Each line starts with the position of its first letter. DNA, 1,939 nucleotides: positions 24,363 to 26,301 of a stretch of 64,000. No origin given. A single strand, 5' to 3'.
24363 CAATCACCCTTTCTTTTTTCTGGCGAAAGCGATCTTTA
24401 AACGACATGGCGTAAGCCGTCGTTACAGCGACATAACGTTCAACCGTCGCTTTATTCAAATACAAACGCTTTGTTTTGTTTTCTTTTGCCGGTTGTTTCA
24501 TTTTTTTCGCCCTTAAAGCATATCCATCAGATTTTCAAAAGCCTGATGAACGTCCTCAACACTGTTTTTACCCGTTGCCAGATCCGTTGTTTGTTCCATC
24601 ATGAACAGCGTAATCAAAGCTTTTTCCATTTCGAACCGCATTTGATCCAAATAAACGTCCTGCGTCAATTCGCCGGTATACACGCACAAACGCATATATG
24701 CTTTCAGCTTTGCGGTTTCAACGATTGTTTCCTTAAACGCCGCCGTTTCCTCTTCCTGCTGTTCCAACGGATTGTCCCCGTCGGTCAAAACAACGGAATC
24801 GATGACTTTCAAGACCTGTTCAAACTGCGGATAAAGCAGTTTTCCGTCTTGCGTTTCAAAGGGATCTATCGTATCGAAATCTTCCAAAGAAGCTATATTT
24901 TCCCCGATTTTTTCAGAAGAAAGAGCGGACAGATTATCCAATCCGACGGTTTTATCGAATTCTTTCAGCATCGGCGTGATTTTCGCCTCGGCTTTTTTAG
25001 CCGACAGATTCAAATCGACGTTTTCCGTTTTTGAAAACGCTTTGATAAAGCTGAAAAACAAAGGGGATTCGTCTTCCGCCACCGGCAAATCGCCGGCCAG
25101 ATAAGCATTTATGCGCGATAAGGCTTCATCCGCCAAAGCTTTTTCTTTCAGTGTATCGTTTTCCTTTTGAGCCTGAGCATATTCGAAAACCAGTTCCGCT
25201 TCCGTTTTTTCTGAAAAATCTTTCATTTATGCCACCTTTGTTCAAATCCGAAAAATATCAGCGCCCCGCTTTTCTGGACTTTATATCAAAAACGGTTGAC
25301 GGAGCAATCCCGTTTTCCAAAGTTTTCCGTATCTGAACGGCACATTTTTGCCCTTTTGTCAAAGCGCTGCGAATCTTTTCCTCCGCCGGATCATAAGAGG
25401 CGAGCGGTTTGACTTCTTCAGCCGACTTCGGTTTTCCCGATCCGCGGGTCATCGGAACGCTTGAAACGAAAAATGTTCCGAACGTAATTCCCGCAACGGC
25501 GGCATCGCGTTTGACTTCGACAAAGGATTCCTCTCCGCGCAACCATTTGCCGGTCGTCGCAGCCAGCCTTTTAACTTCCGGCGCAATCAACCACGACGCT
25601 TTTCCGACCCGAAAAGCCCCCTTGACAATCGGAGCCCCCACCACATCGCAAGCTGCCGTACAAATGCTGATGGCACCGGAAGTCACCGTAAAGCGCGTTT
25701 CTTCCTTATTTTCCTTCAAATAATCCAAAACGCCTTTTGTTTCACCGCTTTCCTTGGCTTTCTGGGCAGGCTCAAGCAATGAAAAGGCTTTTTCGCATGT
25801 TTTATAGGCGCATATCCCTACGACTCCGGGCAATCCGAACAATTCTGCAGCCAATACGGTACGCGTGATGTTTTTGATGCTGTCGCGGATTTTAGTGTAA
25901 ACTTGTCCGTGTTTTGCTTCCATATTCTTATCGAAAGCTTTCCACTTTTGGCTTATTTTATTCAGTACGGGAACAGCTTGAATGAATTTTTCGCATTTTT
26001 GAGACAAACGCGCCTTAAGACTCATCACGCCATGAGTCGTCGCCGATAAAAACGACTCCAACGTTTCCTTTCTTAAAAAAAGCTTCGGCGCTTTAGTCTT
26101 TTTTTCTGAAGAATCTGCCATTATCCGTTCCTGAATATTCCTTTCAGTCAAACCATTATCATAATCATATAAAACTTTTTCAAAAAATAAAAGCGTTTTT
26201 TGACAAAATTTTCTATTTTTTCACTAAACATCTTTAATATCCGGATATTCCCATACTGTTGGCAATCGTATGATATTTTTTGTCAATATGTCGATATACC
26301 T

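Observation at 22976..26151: Four-gene operon: three paralogs of an uncharacterised basic protein family plus an embedded acidic protein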

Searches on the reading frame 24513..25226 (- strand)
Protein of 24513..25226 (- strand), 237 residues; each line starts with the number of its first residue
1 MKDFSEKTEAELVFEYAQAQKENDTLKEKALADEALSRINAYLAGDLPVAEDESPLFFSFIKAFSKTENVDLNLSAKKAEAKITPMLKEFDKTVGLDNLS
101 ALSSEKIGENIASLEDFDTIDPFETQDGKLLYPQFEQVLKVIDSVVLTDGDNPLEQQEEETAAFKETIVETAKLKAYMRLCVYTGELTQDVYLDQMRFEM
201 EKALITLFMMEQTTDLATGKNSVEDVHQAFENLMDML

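Call 4: search_protein_families(library=pfam, proteins=[window:24513-25226:-], max_evalue=1)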
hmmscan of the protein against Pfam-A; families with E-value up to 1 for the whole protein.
window:24513-25226:- (237 aa): 1 family
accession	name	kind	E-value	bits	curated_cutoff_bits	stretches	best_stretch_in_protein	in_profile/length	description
PF16797.11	Fungal_KA1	-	0.075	13.2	27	1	55-104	4-52/118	Fungal kinase associated-1 domain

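Call 5: search_protein_families(library=ncbifam, proteins=[window:24513-25226:-], max_evalue=1)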
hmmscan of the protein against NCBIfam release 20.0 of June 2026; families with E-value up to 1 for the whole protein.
window:24513-25226:- (237 aa): 1 family
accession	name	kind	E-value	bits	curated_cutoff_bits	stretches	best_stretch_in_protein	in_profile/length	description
NF008923.0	PRK12284.1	equivalog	0.031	13.1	597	1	61-131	297-365/431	tryptophan--tRNA ligase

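Call 7: find_homologous_proteins(query=window:24513-25226:-, max_evalue=0.001)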
Query window:24513-25226:- (237 aa): 38 proteins with E <= 0.001 among 749 candidates.
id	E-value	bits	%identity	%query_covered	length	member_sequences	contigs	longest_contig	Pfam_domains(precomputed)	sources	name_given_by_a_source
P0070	1.4e-142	490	99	100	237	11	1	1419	-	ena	-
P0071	8.0e-104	364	73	99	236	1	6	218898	-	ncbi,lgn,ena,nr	ncbi:MAG: hypothetical protein IJ752_02630 [Alphaproteobacteria bacterium]|nr:hypothetical protein [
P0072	8.6e-102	357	72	100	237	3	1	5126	-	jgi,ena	-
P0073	1.1e-101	357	72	99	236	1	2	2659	-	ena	-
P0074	1.8e-101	356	71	100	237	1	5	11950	-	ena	-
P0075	7.2e-101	354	71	100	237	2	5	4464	-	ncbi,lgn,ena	-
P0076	1.1e-100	354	71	100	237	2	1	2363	-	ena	-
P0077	4.0e-100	352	71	99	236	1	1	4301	-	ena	-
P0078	1.4e-99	350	71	99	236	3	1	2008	-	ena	-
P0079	1.3e-97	344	71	99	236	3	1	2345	-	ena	-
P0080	2.1e-97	343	69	99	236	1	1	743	-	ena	-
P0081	2.1e-97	343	70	99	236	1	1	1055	-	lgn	-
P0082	2.4e-97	343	70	99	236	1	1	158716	-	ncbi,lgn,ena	-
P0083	2.4e-97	343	71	99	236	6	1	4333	-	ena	-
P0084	3.7e-97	342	71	99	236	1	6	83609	-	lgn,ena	-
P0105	6.0e-54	201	47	99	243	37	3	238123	-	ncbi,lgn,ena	-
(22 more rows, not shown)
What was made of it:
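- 24513..25226 (-): Acidic all-alpha partner protein, 237 aa, pI 4.27. 38 homologue clusters (call 7).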

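Call 9: find_encoding_contigs(protein=P0071, flank=8000, max_places=3)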
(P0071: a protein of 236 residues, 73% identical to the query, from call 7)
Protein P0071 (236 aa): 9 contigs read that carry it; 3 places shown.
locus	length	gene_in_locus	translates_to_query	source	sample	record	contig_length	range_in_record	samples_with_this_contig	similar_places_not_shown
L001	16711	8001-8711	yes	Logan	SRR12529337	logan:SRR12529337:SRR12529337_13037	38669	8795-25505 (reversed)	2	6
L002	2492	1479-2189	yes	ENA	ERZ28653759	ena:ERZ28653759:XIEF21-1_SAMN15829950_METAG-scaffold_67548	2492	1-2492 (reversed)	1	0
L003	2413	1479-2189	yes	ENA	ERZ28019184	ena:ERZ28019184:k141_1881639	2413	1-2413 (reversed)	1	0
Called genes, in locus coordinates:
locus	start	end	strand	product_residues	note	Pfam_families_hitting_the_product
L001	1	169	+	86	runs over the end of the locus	-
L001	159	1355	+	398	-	PF01743:PolyA_pol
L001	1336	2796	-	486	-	PF00772:DnaB, PF03796:DnaB_C, PF13481:AAA_25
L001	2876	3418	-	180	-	-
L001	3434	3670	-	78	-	PF01084:Ribosomal_S18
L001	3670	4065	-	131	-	PF01250:Ribosomal_S6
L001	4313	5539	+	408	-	PF00764:Arginosuc_synth, PF20979:Arginosuc_syn_C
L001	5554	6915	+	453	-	PF00206:Lyase_1, PF14698:ASL_C2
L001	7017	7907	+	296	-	-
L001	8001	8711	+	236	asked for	-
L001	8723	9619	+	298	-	-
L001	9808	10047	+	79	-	PF05331:DUF742 (weak), PF00196:GerE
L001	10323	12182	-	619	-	PF02518:HATPase_c, PF13589:HATPase_c_3, PF00183:HSP90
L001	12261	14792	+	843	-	PF22527:DEXQc_Suv3, PF00271:Helicase_C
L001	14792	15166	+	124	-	PF01479:S4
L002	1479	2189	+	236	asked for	-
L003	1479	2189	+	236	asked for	-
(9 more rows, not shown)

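Call 10: find_encoding_contigs(protein=P0105, flank=8000, max_places=3)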
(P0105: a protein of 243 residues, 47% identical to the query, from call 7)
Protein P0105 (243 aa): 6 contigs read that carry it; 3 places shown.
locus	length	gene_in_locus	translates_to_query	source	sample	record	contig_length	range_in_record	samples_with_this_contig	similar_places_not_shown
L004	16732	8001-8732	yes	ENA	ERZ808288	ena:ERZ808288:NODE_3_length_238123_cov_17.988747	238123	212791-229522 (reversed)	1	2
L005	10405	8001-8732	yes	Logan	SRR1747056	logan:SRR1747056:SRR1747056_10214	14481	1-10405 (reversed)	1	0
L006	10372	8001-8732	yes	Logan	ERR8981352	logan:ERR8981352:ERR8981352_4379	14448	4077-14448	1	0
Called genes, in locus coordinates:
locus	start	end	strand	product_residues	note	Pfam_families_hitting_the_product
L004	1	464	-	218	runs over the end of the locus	-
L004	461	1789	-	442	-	PF01029:NusB, PF01728:FtsJ (weak), PF01189:Methyltr_RsmB-F, PF09445:Methyltransf_15 (weak), PF13649:Methyltransf_25, PF13847:Methyltransf_31 (weak)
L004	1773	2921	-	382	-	-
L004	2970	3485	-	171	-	PF13302:Acetyltransf_3, PF00583:Acetyltransf_1, PF13508:Acetyltransf_7 (weak), PF08445:FR47 (weak)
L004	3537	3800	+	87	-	-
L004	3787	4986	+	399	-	PF01743:PolyA_pol, PF12627:PolyA_pol_RNAbd (weak)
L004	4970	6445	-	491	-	PF00772:DnaB, PF13481:AAA_25, PF03796:DnaB_C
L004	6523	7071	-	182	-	PF01281:Ribosomal_L9_N, PF03948:Ribosomal_L9_C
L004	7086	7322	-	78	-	PF01084:Ribosomal_S18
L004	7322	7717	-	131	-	PF01250:Ribosomal_S6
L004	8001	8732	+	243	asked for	-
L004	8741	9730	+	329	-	-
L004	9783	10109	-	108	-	PF01638:HxlR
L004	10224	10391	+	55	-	-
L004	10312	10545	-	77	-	PF01797:Y1_Tnp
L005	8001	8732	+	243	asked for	-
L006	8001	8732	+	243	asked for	-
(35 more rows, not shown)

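Call 17: search_solved_structures(query=A3, max_evalue=10)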
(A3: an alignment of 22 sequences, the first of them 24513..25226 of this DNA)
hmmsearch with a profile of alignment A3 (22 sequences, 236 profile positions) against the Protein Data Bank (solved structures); distinct sequences matched with E-value up to 10: 0.

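Call 30: predict_structure(alignment_id=A3)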
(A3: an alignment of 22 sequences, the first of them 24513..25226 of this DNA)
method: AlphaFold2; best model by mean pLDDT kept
length: 237 residues; sequences in the alignment: 22
mean_pLDDT: 85.8   pTM: 0.56
mean pLDDT of the five models: 85.8, 83.0, 82.7, 81.1, 76.9
residues with pLDDT >= 90: 97; 70-90: 118; 50-70: 21; < 50: 1
segments of 3 or more residues with pLDDT < 50: none
pLDDT, mean of each block of 10 residues (from residue 1): 77 91 93 95 91 88 88 93 85 64 80 88 93 94 74 68 89 89 88 95 88 80 85 87
secondary structure, 60 per line:
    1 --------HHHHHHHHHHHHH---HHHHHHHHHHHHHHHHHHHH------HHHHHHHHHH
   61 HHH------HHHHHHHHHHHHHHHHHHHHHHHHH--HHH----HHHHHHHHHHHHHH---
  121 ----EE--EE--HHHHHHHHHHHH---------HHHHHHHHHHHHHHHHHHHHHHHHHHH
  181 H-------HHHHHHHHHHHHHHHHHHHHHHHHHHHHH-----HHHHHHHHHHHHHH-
elements in order: H9-21 H25-44 H51-63 H70-94 H104-117 H133-144 H154-181 H189-217 H223-236
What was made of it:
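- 24513..25226 (-): The AF2 model has pLDDT 85.8 and nine helices (call 30).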

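Call 54: search_protein_families(library=phrogs, proteins=[window:24513-25226:-], max_evalue=0.01)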
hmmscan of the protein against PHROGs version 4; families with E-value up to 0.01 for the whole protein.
window:24513-25226:- (237 aa): 0 families

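Call 55: search_protein_families(library=padloc, proteins=[window:24513-25226:-], max_evalue=0.01)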
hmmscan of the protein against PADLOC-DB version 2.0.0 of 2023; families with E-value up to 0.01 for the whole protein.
window:24513-25226:- (237 aa): 0 families

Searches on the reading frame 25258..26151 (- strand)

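Call 4: search_protein_families(library=pfam, proteins=[window:25258-26151:-], max_evalue=1)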
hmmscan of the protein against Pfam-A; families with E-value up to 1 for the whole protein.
window:25258-26151:- (297 aa): 1 family
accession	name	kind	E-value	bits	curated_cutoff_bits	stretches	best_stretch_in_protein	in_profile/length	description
PF11022.13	ATP19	-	0.044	14.5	27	0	223-259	21-55/67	ATP synthase subunit K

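Call 5: search_protein_families(library=ncbifam, proteins=[window:25258-26151:-], max_evalue=1)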
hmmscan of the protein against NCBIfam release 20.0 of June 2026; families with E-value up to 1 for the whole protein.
window:25258-26151:- (297 aa): 1 family
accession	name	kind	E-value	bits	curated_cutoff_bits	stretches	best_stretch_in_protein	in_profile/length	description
NF041559.1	BTH_I2691_fam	subfamily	0.15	10.5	150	1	146-204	680-738/858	T6SS effector BTH_I2691 family protein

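Call 54: search_protein_families(library=phrogs, proteins=[window:25258-26121:-], max_evalue=0.01)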
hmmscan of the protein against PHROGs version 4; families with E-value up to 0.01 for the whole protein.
window:25258-26121:- (287 aa): 0 families

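Call 55: search_protein_families(library=padloc, proteins=[window:25258-26121:-], max_evalue=0.01)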
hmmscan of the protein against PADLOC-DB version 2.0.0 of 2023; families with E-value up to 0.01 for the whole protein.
window:25258-26121:- (287 aa): 0 families
